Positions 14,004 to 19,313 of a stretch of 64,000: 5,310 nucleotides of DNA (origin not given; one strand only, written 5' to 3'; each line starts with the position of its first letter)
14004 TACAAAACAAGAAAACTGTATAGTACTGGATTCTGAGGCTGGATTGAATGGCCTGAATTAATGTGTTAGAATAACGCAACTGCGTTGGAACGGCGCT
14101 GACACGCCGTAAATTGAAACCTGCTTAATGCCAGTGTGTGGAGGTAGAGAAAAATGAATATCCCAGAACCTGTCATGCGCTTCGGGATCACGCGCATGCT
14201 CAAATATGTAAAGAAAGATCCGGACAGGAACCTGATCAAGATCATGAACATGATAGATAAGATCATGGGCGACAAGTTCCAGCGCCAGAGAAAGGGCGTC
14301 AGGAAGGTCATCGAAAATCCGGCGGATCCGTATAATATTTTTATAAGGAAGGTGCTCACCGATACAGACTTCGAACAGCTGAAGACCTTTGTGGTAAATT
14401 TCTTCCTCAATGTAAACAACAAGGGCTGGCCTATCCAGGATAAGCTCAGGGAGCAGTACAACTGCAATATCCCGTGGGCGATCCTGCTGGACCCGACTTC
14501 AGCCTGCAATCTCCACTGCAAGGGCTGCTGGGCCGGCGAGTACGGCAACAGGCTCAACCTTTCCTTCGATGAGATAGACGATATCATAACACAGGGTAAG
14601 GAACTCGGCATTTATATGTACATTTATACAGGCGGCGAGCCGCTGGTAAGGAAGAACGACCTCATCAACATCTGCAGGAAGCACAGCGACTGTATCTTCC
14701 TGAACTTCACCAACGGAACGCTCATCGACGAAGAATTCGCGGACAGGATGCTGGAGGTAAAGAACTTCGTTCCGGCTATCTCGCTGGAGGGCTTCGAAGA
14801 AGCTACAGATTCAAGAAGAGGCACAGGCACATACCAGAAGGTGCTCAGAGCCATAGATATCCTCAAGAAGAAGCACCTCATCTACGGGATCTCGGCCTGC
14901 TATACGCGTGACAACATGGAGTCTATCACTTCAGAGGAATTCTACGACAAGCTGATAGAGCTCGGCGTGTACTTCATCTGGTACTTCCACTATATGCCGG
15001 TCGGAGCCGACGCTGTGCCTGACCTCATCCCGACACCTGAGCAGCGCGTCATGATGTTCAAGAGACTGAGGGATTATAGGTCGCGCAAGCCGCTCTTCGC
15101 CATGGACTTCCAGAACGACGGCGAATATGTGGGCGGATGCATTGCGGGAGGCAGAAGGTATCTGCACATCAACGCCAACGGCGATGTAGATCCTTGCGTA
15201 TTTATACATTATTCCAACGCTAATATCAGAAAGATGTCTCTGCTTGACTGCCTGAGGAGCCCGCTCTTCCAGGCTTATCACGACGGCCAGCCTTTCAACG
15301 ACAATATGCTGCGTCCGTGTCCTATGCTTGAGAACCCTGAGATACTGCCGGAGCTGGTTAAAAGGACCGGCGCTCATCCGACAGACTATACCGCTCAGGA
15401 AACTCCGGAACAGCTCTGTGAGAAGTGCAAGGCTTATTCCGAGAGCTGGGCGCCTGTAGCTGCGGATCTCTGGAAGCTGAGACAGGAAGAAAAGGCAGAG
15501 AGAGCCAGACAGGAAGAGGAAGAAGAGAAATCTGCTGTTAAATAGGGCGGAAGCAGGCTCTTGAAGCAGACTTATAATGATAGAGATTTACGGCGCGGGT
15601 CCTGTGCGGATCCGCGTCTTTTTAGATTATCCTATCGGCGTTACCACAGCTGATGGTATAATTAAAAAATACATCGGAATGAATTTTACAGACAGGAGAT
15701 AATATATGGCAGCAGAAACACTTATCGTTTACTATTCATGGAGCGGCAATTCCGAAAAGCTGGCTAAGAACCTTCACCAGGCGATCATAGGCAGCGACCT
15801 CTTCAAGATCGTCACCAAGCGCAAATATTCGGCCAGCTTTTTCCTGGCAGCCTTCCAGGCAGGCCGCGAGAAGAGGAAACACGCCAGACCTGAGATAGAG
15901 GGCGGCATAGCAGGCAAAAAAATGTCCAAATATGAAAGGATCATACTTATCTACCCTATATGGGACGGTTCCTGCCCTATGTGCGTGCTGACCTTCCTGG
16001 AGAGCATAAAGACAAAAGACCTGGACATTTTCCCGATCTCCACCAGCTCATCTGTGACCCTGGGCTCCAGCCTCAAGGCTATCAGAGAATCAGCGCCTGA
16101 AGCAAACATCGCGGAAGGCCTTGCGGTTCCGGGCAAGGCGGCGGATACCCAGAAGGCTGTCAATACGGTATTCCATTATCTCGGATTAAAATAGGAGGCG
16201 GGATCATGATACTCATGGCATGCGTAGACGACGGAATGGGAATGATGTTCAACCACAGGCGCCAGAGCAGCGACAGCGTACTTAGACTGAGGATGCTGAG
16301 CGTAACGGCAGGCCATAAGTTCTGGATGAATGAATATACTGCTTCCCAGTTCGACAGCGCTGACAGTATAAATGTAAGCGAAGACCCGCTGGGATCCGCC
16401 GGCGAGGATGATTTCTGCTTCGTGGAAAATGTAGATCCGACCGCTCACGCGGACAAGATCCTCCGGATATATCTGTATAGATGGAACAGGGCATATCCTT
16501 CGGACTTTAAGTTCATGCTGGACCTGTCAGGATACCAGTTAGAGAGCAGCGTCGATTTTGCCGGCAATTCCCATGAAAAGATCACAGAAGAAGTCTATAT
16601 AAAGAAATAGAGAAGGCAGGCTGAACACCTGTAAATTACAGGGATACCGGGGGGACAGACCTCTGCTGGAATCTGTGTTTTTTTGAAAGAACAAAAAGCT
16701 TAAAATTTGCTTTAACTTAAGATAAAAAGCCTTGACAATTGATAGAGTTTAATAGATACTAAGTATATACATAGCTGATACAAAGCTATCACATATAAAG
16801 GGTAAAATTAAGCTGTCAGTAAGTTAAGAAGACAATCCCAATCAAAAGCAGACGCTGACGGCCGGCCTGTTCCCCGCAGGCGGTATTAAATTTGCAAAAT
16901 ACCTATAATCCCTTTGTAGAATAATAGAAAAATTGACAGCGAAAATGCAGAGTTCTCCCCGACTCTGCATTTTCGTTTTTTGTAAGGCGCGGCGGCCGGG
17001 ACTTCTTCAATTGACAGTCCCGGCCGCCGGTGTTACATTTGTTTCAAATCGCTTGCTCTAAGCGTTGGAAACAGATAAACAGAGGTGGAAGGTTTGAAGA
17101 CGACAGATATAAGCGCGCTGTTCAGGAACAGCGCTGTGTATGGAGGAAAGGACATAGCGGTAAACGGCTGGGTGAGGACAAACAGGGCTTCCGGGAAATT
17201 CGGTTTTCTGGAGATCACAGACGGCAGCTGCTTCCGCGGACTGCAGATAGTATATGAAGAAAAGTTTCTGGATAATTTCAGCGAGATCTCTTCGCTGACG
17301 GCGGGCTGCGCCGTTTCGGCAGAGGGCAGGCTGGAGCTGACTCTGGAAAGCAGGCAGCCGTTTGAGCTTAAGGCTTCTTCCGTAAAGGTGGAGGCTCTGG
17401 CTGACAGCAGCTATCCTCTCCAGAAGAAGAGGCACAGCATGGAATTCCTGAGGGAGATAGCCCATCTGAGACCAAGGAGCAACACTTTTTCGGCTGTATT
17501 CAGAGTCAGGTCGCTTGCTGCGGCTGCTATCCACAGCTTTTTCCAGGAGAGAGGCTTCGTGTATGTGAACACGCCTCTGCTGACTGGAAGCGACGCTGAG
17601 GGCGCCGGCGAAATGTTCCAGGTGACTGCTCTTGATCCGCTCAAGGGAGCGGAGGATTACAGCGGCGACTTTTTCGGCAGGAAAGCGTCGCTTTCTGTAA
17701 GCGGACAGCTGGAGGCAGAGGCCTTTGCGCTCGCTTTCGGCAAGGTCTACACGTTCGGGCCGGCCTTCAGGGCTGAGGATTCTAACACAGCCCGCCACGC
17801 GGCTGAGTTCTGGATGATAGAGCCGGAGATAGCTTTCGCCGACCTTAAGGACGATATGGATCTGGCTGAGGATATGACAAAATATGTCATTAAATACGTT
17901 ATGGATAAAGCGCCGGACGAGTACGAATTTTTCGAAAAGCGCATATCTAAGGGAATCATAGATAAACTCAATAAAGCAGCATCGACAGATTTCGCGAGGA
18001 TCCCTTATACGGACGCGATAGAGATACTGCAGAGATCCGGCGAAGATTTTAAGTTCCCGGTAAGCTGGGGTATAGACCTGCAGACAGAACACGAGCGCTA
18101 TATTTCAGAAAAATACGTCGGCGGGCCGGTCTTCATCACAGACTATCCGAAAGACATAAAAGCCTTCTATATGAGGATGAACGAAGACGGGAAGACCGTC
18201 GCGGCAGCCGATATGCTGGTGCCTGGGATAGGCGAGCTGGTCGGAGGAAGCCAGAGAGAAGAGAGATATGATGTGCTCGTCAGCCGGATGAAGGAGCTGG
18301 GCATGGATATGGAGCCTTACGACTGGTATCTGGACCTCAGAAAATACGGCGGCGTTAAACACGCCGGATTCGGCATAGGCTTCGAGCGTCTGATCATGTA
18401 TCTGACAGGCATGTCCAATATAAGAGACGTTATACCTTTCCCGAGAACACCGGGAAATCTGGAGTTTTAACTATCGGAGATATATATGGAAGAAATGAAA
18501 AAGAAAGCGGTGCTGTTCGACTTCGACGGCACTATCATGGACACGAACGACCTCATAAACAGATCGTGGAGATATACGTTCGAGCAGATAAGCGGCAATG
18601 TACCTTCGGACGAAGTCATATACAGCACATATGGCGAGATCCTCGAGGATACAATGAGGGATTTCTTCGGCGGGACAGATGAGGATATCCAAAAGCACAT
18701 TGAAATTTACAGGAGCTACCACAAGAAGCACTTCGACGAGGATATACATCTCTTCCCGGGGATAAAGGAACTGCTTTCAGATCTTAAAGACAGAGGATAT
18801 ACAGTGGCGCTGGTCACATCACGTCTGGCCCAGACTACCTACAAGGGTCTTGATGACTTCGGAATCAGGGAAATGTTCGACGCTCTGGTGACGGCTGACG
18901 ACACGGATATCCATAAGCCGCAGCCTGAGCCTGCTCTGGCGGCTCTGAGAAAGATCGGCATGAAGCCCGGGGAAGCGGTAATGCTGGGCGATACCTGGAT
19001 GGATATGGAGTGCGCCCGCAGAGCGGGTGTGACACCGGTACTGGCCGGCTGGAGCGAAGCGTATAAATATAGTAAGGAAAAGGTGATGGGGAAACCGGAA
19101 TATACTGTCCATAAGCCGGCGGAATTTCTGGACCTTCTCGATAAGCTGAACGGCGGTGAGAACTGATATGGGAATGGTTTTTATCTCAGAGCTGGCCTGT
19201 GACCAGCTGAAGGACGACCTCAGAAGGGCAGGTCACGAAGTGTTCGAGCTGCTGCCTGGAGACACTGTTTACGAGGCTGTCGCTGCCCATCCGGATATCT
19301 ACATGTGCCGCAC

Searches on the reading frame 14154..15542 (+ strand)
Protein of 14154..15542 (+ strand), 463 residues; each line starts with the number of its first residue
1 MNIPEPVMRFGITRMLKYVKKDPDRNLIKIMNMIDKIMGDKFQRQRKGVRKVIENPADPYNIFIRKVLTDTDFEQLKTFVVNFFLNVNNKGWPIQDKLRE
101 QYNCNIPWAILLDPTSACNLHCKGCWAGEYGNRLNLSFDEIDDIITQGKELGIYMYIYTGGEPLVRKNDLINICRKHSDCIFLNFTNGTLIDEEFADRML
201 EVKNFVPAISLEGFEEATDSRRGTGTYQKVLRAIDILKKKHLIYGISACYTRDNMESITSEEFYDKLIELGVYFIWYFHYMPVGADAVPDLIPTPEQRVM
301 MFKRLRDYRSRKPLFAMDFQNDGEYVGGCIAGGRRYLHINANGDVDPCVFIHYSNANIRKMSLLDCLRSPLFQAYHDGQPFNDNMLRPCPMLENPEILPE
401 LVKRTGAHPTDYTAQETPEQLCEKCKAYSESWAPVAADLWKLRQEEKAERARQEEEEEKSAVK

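Call 54: search_protein_families(library=pfam, proteins=[window:14154-15542:+], max_evalue=0.001)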
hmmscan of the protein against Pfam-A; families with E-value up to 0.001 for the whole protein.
window:14154-15542:+ (463 aa): 2 families
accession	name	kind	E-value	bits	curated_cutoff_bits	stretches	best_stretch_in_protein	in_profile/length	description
PF04055.27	Radical_SAM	-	4.2e-20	73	29.5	1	114-243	3-142/166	Radical SAM superfamily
PF13186.11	SPASM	-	1.4e-06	28.9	21.5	1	329-389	1-63/67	Iron-sulfur cluster-binding domain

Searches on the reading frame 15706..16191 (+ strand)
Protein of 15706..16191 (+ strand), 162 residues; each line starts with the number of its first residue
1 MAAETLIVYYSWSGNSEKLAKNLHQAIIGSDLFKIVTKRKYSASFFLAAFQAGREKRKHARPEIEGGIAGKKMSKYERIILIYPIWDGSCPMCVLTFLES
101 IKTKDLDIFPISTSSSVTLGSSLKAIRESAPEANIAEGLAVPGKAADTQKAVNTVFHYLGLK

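Call 54: search_protein_families(library=pfam, proteins=[window:15706-16191:+], max_evalue=0.001)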
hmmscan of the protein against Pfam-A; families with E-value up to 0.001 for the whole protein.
window:15706-16191:+ (162 aa): 1 family
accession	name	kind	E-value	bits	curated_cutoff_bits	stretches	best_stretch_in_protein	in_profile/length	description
PF12682.12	Flavodoxin_4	-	1.6e-17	63.8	24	1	5-146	2-144/155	Flavodoxin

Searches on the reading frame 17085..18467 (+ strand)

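Call 54: search_protein_families(library=pfam, proteins=[window:17085-18467:+], max_evalue=0.001)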
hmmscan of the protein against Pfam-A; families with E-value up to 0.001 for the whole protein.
window:17085-18467:+ (461 aa): 2 families
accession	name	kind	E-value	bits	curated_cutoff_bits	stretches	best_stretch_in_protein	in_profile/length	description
PF00152.25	tRNA-synt_2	-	2.9e-71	240.5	25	1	122-455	5-307/308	tRNA synthetases class II (D, K and N)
PF01336.31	tRNA_anti-codon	-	3.2e-08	33.8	27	1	25-102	2-74/75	OB-fold nucleic acid binding domain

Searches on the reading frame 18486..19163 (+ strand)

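Call 54: search_protein_families(library=pfam, proteins=[window:18486-19163:+], max_evalue=0.001)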
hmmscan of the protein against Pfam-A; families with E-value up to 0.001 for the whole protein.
window:18486-19163:+ (226 aa): 5 families
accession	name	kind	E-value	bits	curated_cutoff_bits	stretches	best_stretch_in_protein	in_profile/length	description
PF13419.12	HAD_2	-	9.8e-46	156.5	23.8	1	9-184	1-175/178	Haloacid dehalogenase-like hydrolase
PF00702.32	Hydrolase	-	5.8e-30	105.5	26.4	1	7-181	2-191/191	haloacid dehalogenase-like hydrolase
PF12710.13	HAD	-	2.2e-11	45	27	1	9-178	1-189/189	haloacid dehalogenase-like hydrolase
PF13242.12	Hydrolase_like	-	5.8e-08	33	22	1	143-186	3-47/75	HAD-hyrolase-like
PF03767.20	Acid_phosphat_B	-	7.9e-05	22.7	27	0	80-175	107-210/230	HAD superfamily, subfamily IIIB (Acid phosphatase)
